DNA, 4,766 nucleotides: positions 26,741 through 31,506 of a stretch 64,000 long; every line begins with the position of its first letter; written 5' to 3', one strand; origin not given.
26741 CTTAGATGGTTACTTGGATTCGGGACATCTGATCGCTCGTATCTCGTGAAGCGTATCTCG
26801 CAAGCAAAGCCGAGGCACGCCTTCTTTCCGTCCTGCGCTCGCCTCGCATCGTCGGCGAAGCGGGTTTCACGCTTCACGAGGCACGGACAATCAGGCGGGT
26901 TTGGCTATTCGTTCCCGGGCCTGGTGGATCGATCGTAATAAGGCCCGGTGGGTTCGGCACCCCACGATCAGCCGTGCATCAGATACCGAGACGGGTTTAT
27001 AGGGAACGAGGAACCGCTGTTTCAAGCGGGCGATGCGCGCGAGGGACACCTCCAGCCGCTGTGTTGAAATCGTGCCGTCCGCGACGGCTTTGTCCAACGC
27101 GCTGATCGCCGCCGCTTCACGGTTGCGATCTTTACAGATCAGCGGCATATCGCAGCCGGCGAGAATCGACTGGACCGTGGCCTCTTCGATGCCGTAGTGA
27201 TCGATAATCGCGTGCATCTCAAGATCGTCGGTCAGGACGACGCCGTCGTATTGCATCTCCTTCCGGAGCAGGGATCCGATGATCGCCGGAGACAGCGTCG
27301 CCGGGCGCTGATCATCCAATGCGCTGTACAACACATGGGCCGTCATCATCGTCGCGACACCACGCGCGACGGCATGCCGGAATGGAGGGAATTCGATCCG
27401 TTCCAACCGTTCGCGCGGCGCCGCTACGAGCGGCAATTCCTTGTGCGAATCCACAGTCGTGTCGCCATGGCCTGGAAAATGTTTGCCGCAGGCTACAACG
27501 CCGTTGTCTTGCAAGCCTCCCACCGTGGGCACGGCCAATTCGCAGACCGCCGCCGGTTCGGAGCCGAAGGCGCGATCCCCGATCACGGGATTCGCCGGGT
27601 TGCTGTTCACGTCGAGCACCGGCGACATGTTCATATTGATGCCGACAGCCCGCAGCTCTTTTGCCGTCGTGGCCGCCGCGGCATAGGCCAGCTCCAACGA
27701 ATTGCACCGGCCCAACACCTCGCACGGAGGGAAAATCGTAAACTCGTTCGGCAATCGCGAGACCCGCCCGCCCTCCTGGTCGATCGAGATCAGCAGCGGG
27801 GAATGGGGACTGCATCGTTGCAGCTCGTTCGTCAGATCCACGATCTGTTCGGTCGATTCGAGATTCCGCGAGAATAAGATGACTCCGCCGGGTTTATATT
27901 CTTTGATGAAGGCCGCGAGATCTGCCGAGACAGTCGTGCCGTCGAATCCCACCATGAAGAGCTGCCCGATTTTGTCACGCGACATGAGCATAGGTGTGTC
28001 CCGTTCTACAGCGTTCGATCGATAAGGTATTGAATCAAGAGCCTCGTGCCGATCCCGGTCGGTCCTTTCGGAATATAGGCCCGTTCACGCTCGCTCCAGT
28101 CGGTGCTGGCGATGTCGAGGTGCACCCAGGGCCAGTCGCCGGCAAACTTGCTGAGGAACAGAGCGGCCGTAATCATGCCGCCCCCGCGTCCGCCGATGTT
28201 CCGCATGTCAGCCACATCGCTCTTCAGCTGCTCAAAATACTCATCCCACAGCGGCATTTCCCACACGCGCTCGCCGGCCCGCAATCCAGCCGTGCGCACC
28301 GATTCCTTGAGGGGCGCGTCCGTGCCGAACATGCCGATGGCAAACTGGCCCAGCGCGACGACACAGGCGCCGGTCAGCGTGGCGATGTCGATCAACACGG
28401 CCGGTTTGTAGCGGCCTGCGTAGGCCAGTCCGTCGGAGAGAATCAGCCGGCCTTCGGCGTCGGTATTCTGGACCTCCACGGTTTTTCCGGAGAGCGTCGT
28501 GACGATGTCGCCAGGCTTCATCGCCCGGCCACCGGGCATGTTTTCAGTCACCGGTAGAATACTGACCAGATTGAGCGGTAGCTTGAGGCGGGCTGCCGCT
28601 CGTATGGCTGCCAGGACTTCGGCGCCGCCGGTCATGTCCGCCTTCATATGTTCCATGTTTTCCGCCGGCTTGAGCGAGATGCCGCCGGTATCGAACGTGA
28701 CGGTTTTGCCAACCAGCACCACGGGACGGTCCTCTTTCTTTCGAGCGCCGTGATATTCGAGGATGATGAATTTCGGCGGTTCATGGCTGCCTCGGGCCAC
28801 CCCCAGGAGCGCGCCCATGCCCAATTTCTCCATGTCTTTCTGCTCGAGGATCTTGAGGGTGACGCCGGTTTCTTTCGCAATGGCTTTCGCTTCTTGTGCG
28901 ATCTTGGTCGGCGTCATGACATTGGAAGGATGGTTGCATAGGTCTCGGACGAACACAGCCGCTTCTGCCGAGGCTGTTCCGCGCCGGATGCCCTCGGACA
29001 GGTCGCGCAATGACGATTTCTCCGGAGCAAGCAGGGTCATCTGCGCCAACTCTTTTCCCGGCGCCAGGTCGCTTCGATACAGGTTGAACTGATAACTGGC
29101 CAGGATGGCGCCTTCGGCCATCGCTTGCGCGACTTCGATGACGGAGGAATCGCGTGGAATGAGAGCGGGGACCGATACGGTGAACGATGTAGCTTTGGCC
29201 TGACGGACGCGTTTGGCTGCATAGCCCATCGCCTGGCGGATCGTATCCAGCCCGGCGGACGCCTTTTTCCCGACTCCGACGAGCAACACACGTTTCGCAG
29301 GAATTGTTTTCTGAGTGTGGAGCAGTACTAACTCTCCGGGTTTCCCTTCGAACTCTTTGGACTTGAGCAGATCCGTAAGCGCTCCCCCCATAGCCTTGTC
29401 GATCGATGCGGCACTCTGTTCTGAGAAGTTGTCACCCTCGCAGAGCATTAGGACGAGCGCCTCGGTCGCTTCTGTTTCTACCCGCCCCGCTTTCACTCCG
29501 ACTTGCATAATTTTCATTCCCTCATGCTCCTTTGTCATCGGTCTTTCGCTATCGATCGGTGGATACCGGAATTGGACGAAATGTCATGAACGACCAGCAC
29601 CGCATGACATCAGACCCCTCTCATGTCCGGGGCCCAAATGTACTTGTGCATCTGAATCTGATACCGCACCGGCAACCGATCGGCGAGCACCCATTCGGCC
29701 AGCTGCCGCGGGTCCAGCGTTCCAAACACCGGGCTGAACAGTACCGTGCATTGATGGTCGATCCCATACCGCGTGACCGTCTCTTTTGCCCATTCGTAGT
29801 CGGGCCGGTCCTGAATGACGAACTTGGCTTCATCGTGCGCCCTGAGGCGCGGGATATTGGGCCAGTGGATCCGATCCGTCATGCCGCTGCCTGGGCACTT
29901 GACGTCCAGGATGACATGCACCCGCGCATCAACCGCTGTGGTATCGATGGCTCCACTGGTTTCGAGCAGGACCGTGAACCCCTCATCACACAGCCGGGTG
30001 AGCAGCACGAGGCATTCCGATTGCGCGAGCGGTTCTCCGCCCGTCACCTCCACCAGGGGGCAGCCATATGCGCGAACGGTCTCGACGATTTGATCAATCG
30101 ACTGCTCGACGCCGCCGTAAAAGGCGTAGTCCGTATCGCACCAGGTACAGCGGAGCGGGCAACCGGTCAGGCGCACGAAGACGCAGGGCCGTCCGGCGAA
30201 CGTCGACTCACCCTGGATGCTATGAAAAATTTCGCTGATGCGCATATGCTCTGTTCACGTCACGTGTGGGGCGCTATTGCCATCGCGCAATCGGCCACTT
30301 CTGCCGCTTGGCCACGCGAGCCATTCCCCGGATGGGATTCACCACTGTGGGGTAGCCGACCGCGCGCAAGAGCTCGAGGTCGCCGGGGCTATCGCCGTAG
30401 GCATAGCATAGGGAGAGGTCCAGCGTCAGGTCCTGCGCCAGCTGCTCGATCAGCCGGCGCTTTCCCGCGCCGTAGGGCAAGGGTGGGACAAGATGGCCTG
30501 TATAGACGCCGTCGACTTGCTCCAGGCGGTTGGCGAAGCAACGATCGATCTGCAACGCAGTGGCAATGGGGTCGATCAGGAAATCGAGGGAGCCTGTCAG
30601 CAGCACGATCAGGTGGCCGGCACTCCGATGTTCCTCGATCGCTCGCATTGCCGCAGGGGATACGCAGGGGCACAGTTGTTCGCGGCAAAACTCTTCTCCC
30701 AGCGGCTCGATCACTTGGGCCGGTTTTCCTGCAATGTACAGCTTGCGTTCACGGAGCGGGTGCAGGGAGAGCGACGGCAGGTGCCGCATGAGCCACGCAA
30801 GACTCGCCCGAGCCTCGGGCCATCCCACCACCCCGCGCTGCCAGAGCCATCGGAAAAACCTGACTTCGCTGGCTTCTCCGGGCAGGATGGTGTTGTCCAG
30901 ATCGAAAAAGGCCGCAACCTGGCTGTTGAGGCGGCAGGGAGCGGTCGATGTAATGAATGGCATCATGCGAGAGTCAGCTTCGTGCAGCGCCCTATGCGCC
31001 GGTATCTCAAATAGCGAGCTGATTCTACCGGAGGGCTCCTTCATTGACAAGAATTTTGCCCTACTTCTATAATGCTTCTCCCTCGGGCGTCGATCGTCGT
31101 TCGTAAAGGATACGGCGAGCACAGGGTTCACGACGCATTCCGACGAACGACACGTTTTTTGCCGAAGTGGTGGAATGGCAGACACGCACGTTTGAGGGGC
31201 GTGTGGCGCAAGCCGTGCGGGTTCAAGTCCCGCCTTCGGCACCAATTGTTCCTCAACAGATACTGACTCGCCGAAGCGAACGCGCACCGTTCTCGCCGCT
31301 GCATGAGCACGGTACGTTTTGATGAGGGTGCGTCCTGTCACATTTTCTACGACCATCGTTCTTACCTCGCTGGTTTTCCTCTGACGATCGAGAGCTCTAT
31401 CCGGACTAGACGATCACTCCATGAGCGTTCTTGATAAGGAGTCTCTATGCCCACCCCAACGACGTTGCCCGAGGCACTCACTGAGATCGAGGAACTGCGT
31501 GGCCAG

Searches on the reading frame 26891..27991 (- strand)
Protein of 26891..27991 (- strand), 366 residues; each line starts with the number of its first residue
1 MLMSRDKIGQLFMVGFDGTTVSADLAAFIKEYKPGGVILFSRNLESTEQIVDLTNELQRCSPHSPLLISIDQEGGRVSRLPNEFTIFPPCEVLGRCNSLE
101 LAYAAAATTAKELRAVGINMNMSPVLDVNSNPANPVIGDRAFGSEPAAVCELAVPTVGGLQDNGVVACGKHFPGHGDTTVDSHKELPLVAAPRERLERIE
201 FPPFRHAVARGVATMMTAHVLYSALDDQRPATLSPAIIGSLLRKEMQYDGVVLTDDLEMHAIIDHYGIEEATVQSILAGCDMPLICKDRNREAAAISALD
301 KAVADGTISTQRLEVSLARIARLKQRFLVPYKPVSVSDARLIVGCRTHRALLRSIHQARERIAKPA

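Call 58: search_protein_families(library=pfam, proteins=[window:26891-27991:-], max_evalue=0.00001)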
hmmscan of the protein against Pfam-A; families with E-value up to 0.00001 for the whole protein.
window:26891-27991:- (366 aa): 1 family
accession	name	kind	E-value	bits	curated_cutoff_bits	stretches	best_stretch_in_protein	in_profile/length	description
PF00933.27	Glyco_hydro_3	-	3e-93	313.2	27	1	5-323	3-316/316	Glycosyl hydrolase family 3 N terminal domain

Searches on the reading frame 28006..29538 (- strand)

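Call 58: search_protein_families(library=pfam, proteins=[window:28006-29538:-], max_evalue=0.00001)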
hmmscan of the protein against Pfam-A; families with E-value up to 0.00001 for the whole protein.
window:28006-29538:- (510 aa): 2 families
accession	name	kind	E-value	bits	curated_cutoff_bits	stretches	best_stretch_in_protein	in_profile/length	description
PF00883.26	Peptidase_M17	-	2.7e-126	421.5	25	1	196-502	2-310/310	Cytosol aminopeptidase family, catalytic domain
PF02789.23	Peptidase_M17_N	-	7.1e-31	107.2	23.4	1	34-157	6-128/129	Cytosol aminopeptidase family, N-terminal domain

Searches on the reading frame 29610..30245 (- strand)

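Call 58: search_protein_families(library=pfam, proteins=[window:29610-30245:-], max_evalue=0.00001)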
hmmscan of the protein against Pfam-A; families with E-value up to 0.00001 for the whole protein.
window:29610-30245:- (211 aa): 1 family
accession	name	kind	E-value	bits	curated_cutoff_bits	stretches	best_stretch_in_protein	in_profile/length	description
PF04055.27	Radical_SAM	-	1.2e-11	45.5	29.5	1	27-114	5-99/166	Radical SAM superfamily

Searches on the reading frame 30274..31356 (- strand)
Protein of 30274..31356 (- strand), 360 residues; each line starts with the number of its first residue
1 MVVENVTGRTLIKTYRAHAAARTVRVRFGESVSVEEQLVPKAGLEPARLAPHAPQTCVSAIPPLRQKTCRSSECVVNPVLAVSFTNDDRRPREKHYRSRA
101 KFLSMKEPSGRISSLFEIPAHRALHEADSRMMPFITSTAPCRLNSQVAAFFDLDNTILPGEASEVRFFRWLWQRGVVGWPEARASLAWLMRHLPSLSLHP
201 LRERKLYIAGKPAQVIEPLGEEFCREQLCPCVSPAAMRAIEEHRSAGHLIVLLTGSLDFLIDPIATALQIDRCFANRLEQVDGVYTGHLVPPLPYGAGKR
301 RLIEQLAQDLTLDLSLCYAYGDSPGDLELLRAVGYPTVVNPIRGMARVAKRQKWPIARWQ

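Call 58: search_protein_families(library=pfam, proteins=[window:30274-31356:-], max_evalue=0.00001)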
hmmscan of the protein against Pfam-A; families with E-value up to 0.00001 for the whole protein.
window:30274-31356:- (360 aa): 3 families
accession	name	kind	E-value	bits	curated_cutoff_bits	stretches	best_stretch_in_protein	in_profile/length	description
PF12710.13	HAD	-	2.5e-32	113.3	27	1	149-331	1-189/189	haloacid dehalogenase-like hydrolase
PF00702.32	Hydrolase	-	3.8e-08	34.4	26.4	1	148-334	3-191/191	haloacid dehalogenase-like hydrolase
PF08282.18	Hydrolase_3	-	5.5e-06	26.7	20.9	0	294-338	183-227/255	haloacid dehalogenase-like hydrolase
